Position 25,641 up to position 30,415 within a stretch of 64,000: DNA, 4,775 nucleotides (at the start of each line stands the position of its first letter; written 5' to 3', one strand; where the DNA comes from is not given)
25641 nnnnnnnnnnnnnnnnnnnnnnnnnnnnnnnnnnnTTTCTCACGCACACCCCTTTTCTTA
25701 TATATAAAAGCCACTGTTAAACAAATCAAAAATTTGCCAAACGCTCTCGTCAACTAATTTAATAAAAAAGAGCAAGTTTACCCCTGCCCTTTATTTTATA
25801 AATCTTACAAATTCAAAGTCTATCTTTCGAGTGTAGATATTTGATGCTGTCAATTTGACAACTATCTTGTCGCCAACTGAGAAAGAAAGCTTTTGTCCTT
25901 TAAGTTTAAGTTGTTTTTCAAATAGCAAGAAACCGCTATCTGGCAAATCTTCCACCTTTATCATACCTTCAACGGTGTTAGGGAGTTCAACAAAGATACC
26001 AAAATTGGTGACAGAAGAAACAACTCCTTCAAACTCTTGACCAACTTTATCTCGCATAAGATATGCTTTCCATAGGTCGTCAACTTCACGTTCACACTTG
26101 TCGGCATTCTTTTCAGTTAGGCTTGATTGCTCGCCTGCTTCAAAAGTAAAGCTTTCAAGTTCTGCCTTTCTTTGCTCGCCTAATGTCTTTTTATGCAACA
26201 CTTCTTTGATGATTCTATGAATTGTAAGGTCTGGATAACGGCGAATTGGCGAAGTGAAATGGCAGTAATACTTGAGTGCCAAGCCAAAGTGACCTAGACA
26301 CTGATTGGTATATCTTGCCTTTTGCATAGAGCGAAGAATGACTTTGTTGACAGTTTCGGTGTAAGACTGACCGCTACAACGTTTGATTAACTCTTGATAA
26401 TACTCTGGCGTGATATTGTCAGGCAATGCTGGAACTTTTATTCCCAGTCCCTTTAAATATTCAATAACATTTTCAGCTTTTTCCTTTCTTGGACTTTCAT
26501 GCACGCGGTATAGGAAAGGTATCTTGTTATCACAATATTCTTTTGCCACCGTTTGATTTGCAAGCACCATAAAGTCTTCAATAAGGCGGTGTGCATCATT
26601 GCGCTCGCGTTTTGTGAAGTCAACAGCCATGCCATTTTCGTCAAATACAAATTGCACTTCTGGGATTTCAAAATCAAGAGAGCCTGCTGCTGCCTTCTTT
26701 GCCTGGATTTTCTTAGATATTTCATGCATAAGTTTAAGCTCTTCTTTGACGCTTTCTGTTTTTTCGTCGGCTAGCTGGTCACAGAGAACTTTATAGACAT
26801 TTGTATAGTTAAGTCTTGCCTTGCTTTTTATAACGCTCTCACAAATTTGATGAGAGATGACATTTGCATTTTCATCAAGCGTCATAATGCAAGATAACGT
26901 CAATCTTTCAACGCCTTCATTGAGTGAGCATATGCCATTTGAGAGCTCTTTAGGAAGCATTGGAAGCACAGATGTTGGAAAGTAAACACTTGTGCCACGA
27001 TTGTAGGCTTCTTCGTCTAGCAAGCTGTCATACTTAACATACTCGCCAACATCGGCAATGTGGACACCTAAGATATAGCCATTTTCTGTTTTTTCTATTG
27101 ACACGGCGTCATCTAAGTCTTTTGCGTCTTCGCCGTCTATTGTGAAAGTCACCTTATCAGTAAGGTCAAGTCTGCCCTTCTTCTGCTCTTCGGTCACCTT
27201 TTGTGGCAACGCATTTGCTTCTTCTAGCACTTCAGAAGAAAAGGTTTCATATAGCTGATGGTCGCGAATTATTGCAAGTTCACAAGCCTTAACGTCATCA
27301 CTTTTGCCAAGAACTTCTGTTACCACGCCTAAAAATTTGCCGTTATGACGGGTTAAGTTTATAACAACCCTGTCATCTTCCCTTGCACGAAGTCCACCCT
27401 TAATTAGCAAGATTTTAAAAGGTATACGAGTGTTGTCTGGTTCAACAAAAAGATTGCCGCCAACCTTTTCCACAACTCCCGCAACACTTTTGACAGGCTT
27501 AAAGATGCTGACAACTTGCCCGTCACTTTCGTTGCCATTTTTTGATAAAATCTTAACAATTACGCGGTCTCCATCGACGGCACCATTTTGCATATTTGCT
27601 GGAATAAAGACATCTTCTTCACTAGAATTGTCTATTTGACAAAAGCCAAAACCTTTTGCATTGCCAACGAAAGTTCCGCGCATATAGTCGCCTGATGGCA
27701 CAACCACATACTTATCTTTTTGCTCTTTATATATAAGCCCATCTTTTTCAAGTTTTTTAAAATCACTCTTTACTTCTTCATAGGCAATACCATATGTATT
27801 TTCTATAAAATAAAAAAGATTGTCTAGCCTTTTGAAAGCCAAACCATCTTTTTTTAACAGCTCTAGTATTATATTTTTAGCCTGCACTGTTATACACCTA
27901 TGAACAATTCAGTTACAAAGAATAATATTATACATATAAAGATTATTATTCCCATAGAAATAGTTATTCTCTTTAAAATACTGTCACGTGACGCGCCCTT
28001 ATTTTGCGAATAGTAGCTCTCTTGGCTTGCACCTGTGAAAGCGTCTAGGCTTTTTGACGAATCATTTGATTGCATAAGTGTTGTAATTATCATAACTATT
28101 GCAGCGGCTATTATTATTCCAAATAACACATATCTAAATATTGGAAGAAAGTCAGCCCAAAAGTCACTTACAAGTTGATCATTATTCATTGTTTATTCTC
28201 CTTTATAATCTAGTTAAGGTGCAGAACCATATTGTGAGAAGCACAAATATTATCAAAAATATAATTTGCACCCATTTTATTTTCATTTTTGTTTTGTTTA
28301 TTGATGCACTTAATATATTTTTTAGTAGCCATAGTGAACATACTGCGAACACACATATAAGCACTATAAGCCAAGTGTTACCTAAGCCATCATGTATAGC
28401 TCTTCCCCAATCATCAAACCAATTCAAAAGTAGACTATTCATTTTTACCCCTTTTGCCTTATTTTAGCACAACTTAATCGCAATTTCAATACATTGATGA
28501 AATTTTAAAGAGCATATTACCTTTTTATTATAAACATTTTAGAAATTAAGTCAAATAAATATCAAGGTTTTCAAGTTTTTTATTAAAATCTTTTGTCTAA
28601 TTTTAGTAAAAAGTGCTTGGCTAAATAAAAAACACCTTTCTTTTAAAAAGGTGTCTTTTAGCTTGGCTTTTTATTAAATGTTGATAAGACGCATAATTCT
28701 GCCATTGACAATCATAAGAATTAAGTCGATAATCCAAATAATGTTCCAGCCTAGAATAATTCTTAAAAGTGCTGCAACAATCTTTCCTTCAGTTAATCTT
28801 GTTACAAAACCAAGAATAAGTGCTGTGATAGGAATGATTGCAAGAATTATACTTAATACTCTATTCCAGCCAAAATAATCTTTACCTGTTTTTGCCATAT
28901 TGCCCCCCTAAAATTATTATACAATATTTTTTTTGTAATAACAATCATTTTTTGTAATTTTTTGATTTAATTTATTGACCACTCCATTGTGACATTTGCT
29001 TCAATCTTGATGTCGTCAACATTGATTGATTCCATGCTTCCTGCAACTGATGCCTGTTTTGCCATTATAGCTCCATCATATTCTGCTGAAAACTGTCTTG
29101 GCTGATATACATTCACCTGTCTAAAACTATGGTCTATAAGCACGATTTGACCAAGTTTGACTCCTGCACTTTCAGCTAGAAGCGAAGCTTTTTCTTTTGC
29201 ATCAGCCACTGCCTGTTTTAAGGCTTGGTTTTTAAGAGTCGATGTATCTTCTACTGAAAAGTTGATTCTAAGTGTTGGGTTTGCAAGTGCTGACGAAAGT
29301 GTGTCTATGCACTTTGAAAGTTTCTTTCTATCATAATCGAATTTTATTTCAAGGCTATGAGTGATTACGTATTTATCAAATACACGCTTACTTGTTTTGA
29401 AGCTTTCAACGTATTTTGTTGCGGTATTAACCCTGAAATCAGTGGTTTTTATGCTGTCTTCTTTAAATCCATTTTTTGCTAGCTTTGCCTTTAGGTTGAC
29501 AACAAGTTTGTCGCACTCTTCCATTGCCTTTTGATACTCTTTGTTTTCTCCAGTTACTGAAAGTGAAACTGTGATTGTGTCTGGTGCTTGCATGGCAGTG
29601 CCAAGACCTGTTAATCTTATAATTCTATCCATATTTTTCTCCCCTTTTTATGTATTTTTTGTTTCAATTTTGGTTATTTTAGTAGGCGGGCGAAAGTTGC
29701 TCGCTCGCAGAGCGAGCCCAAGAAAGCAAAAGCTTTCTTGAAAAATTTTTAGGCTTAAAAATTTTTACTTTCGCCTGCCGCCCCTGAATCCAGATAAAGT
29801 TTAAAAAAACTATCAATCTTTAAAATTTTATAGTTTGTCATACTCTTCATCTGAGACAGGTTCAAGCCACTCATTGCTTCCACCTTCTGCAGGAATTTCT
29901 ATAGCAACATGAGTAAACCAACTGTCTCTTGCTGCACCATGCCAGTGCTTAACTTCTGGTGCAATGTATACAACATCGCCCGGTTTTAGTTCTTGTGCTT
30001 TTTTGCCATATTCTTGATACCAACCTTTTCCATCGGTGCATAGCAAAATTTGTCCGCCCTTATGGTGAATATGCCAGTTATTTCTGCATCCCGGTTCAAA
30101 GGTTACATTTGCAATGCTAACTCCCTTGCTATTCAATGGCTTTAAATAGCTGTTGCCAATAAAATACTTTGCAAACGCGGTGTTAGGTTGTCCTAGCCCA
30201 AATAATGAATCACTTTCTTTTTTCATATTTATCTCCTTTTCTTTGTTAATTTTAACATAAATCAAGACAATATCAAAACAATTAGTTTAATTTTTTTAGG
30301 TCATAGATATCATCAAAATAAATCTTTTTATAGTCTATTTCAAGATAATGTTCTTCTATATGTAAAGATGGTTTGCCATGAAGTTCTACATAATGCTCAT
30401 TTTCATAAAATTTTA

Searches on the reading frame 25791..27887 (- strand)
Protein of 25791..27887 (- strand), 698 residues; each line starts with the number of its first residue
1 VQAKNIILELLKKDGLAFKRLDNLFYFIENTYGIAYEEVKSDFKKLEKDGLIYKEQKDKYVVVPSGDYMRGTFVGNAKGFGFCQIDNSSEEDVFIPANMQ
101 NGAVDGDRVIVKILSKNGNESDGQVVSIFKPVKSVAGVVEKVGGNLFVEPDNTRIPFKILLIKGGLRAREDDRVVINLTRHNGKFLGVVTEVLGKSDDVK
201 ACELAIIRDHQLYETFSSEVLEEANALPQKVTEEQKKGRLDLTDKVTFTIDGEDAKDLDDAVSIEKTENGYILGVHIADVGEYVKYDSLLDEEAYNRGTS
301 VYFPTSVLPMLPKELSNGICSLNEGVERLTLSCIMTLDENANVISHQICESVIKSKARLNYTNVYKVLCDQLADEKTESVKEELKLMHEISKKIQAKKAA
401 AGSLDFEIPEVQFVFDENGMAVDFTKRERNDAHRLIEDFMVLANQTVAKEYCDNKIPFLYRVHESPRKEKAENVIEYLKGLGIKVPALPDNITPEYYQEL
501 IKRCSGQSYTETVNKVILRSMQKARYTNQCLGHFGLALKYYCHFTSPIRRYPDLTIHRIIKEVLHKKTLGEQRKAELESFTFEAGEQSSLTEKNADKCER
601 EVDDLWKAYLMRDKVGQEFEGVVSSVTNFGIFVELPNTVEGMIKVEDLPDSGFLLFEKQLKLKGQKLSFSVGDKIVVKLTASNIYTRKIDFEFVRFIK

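Call 8: search_protein_families(library=ncbifam, proteins=[window:25791-27887:-])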
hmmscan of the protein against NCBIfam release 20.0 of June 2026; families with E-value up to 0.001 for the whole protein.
window:25791-27887:- (698 aa): 19 families
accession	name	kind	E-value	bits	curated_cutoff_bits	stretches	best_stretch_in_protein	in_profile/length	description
TIGR02063.1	RNase_R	equivalog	1.7e-218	727.4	597.85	1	2-694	2-710/711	ribonuclease R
TIGR00358.1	3_prime_RNase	superfamily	1.2e-174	582.3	368.6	1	65-694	13-657/657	VacB/RNase II family 3'-5' exoribonuclease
NF008648.0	PRK11642.1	equivalog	1e-137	460.6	982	1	5-694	22-725/813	ribonuclease R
NF003455.0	PRK05054.1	equivalog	4.5e-76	256.4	542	1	68-687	21-637/645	exoribonuclease II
TIGR02062.1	RNase_B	equivalog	1.1e-66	225.3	641.9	1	70-644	23-594/646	exoribonuclease II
TIGR00717.1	rpsA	equivalog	6.1e-09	35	577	1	604-691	435-513/516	30S ribosomal protein S1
NF004952.0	PRK06299.1-2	equivalog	3e-07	29.2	524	1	603-688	378-455/580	30S ribosomal protein S1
NF000907.0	PRK00087.1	equivalog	2.6e-06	25.9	624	1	603-690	551-629/671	bifunctional 4-hydroxy-3-methylbut-2-enyl diphosphate reductase/30S ribosomal protein S1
NF004953.0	PRK06299.1-3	equivalog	3e-06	25.8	720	1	603-649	373-419/580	30S ribosomal protein S1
NF004955.0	PRK06299.1-5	equivalog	3.2e-06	25.7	878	1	602-648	357-403/566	30S ribosomal protein S1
NF005911.0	PRK07899.1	equivalog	2.5e-05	23.2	691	1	603-690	281-359/486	30S ribosomal protein S1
NF006363.0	PRK08582.1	equivalog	4e-05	23.8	171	1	614-678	4-59/140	S1 domain-containing RNA-binding protein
NF010379.0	PRK13806.1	equivalog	4.4e-05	22.3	648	1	599-649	186-236/491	30S ribosomal protein S1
NF008805.1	PRK11824.1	equivalog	5.8e-05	21.7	471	1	592-661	593-658/683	polyribonucleotide nucleotidyltransferase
NF004954.0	PRK06299.1-4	equivalog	9.5e-05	20.7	727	1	605-648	353-396/560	30S ribosomal protein S1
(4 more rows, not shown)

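Call 9: find_related_loci(query=window:25791-27887:-, collection=genome_contigs, flank=10000)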
Query window:25791-27887:- (698 aa) in genome_contigs; peptide patterns used: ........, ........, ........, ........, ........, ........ (x = any residue, [..] = any of these).
91 stretches matched a pattern; 25 encode a relative of the query (tblastn E <= 1e-3); 23 distinct loci.
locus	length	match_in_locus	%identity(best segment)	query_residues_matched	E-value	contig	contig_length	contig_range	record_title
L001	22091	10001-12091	92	1-698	0e+0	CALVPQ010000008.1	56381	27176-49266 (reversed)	MAG: uncultured Clostridia bacterium isolate BRZ_CF__bin29 genome assembly, contig: BRZ_CF__NODE_719_length_56381_cov_11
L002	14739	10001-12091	80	1-698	0e+0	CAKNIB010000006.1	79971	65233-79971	MAG TPA_asm: uncultured Clostridia bacterium isolate ERR3414586_bin.103_metaWRAP_v1.1_MAG genome assembly, contig: NODE_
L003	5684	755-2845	80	1-698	0e+0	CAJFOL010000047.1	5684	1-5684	uncultured Clostridia bacterium isolate Coassembly_mag_441 genome assembly, contig: MAGpy_11413_min2k_bin_441_fak87_6760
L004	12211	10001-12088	79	1-697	0e+0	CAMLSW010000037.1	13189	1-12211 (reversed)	MAG: uncultured Clostridia bacterium isolate ERR4303218_bin.57_MetaWRAP_v1.1_MAG genome assembly, contig: NODE_4716_leng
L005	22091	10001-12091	78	1-698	0e+0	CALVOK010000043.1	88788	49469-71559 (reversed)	MAG: uncultured Clostridia bacterium isolate E03__bin100 genome assembly, contig: E03__k127_5300176, whole genome shotgu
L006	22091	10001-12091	79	1-698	0e+0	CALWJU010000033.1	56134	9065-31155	MAG: uncultured Clostridia bacterium isolate E14__bin218 genome assembly, contig: E14__k127_1686352, whole genome shotgu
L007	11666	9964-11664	95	1-567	0e+0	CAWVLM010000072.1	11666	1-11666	MAG: Clostridia bacterium isolate metabat2_coassembly_bwa.753 MAG genome assembly, contig: k87_1796100, whole genome sho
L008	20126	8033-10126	76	1-696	0e+0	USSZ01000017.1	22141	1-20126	uncultured Clostridiales bacterium isolate UMGS2054 genome assembly, contig: NODE_183_length_22141_cov_3.339084, whole g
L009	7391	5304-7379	72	1-691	0e+0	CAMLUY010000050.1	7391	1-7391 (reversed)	MAG: uncultured Clostridia bacterium isolate ERR4304397_bin.60_MetaWRAP_v1.1_MAG genome assembly, contig: NODE_9327_leng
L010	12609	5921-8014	73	1-698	0e+0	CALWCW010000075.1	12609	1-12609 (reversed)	MAG: uncultured Clostridia bacterium isolate E03__bin84 genome assembly, contig: E03__k127_1526541, whole genome shotgun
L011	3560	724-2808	74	1-696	0e+0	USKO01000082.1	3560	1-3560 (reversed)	uncultured Firmicutes bacterium isolate UMGS1812 genome assembly, contig: NODE_10186_length_3560_cov_2.386020, whole gen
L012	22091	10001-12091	72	1-697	0e+0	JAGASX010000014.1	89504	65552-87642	MAG: Clostridia bacterium isolate RGIG8744 Water_deer_Colon-4__c186412, whole genome shotgun sequence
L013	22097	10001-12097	73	1-697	0e+0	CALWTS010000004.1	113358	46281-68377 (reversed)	MAG: uncultured Clostridia bacterium isolate E30__bin183 genome assembly, contig: E30__k127_6689888, whole genome shotgu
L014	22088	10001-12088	70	1-698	0e+0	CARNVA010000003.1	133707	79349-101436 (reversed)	MAG TPA_asm: uncultured Eubacteriales bacterium isolate MGBC144555 genome assembly, contig: MGBC144555.3, whole genome s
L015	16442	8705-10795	69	1-698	0e+0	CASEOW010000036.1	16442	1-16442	uncultured Firmicutes bacterium isolate Batch3_idba_bin.1294 genome assembly, contig: Batch3_idba_bin.1294.fa_k87_137517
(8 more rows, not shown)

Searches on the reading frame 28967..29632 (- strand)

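Call 8: search_protein_families(library=ncbifam, proteins=[window:28967-29632:-])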
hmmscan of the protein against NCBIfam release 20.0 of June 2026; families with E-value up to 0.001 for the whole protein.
window:28967-29632:- (221 aa): 1 family
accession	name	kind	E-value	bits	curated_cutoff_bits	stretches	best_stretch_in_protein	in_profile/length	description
NF008299.0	PRK11087.1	equivalog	1.3e-16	60.7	249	1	6-210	33-226/238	oxidative stress defense protein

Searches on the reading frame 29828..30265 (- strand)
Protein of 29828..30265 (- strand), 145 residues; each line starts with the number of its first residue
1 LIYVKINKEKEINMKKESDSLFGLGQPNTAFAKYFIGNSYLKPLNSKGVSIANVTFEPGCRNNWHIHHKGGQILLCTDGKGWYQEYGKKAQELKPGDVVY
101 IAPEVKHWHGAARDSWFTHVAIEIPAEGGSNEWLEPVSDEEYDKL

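Call 8: search_protein_families(library=ncbifam, proteins=[window:29828-30265:-])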
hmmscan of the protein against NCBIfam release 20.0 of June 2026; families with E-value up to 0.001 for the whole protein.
window:29828-30265:- (145 aa): 1 family
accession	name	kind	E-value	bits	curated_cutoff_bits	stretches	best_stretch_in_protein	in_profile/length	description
NF049940.1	MandnitrLy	equivalog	8.7e-37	125.9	140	1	30-144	12-130/130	(R)-mandelonitrile lyase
